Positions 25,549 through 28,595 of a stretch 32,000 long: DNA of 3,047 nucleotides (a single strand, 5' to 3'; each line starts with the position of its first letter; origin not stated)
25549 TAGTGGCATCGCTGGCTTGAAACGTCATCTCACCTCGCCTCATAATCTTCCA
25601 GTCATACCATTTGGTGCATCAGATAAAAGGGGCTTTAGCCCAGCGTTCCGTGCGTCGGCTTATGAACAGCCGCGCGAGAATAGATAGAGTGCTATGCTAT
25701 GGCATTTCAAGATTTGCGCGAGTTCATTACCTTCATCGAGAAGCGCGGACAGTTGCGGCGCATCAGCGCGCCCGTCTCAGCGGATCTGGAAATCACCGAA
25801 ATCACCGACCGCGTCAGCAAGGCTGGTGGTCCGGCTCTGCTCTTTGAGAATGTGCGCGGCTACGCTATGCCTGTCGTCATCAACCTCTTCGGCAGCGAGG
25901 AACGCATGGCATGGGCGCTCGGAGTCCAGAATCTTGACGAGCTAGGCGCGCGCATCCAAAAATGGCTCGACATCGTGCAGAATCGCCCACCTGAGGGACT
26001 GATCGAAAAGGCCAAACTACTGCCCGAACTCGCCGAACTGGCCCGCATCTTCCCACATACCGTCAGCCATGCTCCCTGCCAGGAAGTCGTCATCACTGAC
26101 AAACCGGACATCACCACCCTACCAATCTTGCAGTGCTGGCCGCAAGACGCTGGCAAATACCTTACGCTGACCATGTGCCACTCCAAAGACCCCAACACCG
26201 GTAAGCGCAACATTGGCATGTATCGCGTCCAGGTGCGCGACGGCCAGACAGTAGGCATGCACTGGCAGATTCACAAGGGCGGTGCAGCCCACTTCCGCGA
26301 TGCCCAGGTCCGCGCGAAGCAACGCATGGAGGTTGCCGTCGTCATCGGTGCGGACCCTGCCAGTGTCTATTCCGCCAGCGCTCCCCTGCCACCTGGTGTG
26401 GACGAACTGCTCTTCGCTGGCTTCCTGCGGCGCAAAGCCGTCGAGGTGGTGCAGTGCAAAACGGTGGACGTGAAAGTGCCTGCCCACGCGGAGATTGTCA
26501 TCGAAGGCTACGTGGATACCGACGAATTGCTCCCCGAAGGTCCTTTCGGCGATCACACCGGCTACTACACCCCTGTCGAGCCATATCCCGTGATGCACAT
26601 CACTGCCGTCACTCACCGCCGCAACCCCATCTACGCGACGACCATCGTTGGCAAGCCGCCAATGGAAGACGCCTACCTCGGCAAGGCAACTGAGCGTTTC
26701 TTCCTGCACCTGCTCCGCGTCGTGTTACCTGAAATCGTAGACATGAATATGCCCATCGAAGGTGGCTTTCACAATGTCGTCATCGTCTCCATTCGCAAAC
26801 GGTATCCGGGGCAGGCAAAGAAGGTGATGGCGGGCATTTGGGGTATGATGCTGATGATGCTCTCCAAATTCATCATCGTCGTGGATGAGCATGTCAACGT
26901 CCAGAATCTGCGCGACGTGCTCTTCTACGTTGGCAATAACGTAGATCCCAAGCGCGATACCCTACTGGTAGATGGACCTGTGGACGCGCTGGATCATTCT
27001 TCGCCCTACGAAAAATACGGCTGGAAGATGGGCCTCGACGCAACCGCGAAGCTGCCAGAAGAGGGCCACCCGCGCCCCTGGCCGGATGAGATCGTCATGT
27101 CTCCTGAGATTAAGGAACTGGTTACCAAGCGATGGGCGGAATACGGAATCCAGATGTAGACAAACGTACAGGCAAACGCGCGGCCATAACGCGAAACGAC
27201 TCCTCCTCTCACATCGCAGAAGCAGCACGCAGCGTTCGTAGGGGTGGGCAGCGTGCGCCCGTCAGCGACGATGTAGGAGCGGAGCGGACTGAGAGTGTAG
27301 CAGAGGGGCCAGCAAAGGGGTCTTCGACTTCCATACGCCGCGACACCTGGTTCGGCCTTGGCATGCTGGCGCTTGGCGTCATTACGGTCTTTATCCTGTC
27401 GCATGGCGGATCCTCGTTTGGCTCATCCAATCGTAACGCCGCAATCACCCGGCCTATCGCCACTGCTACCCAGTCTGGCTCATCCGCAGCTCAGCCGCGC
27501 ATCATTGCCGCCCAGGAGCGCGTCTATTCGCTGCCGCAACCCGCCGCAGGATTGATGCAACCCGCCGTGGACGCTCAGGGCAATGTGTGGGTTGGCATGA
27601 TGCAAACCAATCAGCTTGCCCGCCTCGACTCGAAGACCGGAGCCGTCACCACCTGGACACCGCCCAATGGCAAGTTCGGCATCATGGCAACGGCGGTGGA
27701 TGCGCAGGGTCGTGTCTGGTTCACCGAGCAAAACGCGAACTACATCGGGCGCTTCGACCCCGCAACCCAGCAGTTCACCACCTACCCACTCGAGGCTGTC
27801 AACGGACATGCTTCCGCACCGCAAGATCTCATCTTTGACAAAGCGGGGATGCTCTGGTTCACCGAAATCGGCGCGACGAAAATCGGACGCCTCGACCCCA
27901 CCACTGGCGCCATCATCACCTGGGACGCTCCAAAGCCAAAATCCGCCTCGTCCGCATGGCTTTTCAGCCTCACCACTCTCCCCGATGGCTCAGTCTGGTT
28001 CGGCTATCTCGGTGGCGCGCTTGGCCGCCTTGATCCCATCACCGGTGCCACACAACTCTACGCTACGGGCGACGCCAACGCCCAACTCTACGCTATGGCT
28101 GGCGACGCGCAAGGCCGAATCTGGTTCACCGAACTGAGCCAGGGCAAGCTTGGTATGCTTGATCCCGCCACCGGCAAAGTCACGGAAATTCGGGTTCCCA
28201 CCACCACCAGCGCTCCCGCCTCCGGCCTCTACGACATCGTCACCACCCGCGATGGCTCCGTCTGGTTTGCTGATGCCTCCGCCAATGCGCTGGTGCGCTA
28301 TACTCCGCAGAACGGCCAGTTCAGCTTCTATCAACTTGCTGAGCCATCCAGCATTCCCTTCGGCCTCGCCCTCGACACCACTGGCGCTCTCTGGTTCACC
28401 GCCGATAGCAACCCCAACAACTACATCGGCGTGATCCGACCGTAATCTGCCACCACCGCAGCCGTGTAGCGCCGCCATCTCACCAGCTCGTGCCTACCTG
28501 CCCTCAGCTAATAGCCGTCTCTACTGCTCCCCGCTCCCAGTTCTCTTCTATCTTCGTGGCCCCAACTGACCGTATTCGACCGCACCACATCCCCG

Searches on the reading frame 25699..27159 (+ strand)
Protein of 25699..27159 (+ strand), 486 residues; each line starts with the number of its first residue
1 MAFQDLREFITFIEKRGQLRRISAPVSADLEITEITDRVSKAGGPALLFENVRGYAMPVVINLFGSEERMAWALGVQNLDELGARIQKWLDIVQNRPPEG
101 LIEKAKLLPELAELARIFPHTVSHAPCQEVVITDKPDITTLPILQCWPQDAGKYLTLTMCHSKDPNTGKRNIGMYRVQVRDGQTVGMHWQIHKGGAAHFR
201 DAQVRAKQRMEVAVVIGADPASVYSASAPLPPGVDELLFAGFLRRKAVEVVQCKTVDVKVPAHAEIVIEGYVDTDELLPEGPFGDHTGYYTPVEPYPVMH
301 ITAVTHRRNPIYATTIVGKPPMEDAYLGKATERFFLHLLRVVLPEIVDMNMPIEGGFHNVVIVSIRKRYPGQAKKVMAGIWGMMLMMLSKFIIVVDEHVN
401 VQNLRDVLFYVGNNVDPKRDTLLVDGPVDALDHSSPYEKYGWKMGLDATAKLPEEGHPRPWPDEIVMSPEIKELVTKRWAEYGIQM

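Call 41: search_protein_families(library=pfam, proteins=[window:25699-27159:+], max_evalue=0.00001)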
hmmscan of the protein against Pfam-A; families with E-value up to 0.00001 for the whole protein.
window:25699-27159:+ (486 aa): 3 families
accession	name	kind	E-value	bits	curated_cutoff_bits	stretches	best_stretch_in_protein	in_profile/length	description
PF01977.22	UbiD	-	1.2e-86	289.6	23.3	1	122-320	3-206/206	3-octaprenyl-4-hydroxybenzoate carboxy-lyase Rift-related domain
PF20696.2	UbiD_C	-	2e-41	141.4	24.2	1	326-448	2-127/127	3-octaprenyl-4-hydroxybenzoate carboxy-lyase C-terminal domain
PF20695.2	UbiD_N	-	1.3e-29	102.5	24.3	1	11-85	2-77/78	3-octaprenyl-4-hydroxybenzoate carboxy-lyase N-terminal domain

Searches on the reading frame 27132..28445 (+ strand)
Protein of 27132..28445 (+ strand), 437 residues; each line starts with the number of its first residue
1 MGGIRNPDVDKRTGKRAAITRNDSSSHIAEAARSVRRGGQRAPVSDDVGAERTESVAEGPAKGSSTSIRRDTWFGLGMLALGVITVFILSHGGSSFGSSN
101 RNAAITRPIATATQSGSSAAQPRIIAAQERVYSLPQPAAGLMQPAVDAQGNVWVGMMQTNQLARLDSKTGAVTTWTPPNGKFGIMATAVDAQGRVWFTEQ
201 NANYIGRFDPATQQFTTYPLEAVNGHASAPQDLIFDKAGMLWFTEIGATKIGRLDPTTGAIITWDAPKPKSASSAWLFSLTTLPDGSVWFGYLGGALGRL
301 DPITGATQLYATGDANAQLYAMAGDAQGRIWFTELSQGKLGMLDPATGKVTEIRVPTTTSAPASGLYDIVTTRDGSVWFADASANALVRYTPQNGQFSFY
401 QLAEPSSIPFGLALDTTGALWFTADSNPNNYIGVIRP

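Call 53: find_encoding_contigs(protein=window:27132-28445:+, flank=10000, max_places=3)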
Protein window:27132-28445:+ (437 aa): no gene with exactly this product is on record in the collection.
